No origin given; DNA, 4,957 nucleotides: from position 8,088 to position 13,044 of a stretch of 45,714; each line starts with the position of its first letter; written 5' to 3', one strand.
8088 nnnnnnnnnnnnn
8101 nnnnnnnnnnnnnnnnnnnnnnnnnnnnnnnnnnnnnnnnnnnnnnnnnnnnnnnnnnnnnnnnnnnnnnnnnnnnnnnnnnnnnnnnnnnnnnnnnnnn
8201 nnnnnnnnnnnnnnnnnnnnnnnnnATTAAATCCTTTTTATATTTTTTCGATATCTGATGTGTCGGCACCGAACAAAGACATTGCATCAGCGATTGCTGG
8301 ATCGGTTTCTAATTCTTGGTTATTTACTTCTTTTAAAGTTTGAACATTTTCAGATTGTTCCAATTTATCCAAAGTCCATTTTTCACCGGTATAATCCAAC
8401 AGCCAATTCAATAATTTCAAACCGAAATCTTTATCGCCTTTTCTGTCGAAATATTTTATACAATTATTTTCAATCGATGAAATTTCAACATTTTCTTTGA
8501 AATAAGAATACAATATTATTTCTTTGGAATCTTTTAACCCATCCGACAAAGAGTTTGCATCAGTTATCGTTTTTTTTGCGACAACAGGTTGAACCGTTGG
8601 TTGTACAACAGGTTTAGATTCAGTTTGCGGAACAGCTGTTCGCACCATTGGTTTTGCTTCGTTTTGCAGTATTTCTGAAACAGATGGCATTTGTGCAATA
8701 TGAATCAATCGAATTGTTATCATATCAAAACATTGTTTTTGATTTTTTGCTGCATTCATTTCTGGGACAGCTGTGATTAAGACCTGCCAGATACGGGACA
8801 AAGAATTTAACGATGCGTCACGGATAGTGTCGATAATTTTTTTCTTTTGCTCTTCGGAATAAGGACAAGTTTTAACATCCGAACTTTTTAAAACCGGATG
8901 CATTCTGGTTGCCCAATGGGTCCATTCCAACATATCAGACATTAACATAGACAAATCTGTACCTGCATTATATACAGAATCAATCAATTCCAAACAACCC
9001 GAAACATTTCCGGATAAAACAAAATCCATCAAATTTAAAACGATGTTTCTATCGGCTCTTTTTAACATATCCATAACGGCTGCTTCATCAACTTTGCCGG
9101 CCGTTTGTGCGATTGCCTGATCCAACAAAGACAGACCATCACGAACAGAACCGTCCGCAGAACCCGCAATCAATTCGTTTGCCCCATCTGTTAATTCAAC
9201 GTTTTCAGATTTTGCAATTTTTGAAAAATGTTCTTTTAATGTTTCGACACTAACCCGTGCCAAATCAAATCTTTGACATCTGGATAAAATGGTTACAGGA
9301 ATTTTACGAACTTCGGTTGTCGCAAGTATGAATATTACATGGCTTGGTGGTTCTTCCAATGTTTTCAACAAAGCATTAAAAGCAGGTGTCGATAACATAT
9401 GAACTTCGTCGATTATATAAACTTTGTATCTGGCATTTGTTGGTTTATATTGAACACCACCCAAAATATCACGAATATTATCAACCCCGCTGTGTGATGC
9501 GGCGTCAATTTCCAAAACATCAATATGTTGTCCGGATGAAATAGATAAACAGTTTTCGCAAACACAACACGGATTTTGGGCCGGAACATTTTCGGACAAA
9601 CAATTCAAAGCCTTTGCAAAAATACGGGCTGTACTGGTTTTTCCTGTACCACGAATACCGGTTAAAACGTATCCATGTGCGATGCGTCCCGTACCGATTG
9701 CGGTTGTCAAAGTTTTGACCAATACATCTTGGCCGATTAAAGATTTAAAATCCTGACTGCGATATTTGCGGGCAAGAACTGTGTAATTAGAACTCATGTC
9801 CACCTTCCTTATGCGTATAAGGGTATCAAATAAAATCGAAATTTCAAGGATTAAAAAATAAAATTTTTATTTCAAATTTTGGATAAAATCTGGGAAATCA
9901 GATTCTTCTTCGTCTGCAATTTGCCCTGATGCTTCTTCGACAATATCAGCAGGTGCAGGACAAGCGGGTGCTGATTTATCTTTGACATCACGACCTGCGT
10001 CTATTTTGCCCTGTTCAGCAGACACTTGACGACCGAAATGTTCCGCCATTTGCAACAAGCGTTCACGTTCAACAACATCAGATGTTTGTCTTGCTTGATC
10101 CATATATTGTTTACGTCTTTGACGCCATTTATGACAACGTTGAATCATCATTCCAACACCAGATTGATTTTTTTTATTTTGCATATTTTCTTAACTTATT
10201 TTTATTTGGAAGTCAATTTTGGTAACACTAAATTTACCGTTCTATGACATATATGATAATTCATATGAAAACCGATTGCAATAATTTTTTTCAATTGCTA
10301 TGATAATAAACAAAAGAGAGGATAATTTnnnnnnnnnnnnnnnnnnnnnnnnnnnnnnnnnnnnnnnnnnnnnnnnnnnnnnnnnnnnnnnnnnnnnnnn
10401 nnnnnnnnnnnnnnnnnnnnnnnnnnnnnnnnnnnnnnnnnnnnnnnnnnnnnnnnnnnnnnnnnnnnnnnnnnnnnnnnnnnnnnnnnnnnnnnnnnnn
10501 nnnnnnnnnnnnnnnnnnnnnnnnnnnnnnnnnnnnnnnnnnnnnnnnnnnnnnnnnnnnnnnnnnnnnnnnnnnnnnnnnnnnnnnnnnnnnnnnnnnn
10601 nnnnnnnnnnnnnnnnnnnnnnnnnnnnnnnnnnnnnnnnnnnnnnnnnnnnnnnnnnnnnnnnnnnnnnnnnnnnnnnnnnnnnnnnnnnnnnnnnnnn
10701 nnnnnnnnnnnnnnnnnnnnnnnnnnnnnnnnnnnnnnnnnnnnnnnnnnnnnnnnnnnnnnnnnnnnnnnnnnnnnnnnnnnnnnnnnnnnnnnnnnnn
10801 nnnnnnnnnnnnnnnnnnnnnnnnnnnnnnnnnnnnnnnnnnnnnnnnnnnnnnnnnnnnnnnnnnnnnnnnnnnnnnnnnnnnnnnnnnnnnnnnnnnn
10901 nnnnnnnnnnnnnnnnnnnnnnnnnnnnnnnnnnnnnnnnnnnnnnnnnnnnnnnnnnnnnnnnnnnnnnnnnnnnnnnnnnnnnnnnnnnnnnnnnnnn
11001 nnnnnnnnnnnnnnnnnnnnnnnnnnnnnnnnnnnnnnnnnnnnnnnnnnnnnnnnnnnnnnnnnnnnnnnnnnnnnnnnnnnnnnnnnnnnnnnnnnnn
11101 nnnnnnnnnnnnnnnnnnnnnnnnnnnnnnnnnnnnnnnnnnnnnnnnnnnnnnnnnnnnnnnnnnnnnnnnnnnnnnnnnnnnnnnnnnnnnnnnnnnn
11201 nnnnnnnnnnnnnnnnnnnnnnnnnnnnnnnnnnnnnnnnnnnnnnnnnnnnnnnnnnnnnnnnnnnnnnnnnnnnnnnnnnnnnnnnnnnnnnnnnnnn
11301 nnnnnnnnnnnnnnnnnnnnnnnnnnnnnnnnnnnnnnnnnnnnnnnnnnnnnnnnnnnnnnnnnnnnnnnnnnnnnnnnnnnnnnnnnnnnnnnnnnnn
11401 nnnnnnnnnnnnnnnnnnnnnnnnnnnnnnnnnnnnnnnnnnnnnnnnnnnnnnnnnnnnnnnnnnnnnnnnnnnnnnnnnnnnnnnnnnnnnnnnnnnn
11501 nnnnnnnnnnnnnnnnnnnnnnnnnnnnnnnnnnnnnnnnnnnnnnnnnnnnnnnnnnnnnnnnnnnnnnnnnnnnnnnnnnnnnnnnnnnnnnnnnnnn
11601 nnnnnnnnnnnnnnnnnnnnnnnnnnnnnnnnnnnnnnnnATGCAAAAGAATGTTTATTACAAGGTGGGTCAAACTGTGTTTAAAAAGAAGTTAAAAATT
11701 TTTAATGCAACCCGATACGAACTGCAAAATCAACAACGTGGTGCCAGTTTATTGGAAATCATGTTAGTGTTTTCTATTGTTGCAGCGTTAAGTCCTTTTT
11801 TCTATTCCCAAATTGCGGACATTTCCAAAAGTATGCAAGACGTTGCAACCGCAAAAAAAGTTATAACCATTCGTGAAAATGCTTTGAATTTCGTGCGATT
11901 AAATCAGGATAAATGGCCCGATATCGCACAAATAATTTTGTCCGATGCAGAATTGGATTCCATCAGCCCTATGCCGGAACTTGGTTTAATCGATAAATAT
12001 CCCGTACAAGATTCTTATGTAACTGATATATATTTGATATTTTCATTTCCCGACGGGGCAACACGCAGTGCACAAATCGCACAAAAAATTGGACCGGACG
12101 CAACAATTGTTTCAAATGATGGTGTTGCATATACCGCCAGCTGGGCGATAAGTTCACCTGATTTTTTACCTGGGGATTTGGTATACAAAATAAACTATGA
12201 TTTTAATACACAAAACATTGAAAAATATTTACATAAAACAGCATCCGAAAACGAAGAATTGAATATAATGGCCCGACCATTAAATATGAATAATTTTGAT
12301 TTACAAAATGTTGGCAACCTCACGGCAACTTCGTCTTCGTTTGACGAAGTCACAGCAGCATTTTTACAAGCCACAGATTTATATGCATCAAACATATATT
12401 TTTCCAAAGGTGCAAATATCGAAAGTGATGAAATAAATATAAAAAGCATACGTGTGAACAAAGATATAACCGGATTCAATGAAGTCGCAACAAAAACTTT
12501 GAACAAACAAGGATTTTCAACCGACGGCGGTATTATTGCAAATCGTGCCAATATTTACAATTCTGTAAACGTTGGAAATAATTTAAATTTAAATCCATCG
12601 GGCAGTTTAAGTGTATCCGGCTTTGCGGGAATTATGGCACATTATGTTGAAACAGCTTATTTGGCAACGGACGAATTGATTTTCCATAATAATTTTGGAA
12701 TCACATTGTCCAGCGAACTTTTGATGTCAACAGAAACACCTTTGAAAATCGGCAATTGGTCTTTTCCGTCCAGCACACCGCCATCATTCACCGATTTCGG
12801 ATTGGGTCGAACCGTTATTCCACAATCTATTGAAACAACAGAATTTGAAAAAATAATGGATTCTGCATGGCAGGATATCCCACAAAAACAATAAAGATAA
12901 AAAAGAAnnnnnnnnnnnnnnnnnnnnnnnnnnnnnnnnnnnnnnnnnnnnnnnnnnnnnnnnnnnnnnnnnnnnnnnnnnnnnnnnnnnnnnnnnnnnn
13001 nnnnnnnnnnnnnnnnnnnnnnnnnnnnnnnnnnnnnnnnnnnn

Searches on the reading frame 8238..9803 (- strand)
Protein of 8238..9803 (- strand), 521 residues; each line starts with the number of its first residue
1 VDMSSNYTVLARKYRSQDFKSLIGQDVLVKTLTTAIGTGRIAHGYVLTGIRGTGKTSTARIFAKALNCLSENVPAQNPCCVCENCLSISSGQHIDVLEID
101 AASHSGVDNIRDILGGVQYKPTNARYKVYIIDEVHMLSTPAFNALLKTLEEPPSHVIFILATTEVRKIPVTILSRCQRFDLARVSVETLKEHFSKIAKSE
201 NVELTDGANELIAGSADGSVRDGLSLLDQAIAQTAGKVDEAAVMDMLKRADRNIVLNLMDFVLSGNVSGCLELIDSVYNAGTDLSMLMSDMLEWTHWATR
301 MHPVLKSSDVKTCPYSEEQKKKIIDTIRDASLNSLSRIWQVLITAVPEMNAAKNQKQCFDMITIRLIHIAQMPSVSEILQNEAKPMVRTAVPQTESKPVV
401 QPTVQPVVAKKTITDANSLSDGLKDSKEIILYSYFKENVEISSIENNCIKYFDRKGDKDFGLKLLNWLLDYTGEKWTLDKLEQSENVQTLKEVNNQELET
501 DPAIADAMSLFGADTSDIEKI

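Call 7: search_protein_families(library=pfam, proteins=[window:8238-9803:-], max_evalue=0.001)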
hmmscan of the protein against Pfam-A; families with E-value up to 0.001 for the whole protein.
window:8238-9803:- (521 aa): 10 families
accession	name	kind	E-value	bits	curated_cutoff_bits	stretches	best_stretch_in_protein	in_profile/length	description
PF13177.12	DNA_pol3_delta2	-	1.5e-41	142.5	27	1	25-183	2-159/161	DNA polymerase III, delta subunit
PF12169.13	DNA_pol3_gamma3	-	7.5e-28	97.5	24.4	1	238-380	1-141/143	DNA polymerase III subunits gamma and tau domain III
PF22608.2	DNAX_ATPase_lid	-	3.9e-15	55.8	27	1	190-236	3-49/49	DNA polymerase III clamp loader subunit, ATPase lid domain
PF00004.35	AAA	-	1.6e-11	45.2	21.2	1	46-178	2-125/131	ATPase family associated with various cellular activities (AAA)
PF13401.12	AAA_22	-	4.4e-07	30.7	27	1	46-162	9-122/130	AAA domain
PF13604.12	AAA_30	-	7.5e-06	26.2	27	1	46-159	22-122/191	AAA domain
PF13245.12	AAA_19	-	0.00016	22.3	25.1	1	44-159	13-123/134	AAA domain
PF07728.20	AAA_5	-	0.0003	21.3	22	0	46-68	3-26/139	AAA domain (dynein-related subfamily)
PF13712.12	Glyco_tranf_2_5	-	0.00054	20.2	27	1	76-207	12-140/210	Glycosyltransferase like family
PF12362.13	DUF3646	-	0.0009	19.9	30.2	0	417-508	5-103/114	DNA polymerase III gamma and tau subunits C terminal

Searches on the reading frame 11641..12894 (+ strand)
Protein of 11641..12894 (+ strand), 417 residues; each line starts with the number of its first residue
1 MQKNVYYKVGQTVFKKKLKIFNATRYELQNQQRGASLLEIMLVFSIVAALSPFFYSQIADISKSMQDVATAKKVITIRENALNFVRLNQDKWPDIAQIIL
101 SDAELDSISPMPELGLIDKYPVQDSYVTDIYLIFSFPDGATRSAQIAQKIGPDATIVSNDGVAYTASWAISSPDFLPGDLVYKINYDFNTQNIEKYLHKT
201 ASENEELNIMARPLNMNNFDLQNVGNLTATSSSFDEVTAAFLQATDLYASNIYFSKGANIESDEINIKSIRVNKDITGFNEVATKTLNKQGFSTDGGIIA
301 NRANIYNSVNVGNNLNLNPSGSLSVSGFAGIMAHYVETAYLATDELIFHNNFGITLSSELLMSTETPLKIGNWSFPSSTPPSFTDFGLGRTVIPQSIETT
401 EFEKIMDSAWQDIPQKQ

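Call 28: search_protein_families(library=pfam, proteins=[window:11641-12894:+], max_evalue=0.01)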
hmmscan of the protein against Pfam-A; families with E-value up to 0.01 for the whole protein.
window:11641-12894:+ (417 aa): 0 families

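Call 61: search_protein_families(library=ncbifam, proteins=[window:11641-12894:+], max_evalue=0.05)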
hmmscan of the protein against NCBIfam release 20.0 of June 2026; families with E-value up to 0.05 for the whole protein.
window:11641-12894:+ (417 aa): 1 family
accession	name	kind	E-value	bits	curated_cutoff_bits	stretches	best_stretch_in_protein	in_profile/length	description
TIGR01710.1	typeII_sec_gspG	equivalog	0.023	14.7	88.85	1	33-97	1-64/134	type II secretion system major pseudopilin GspG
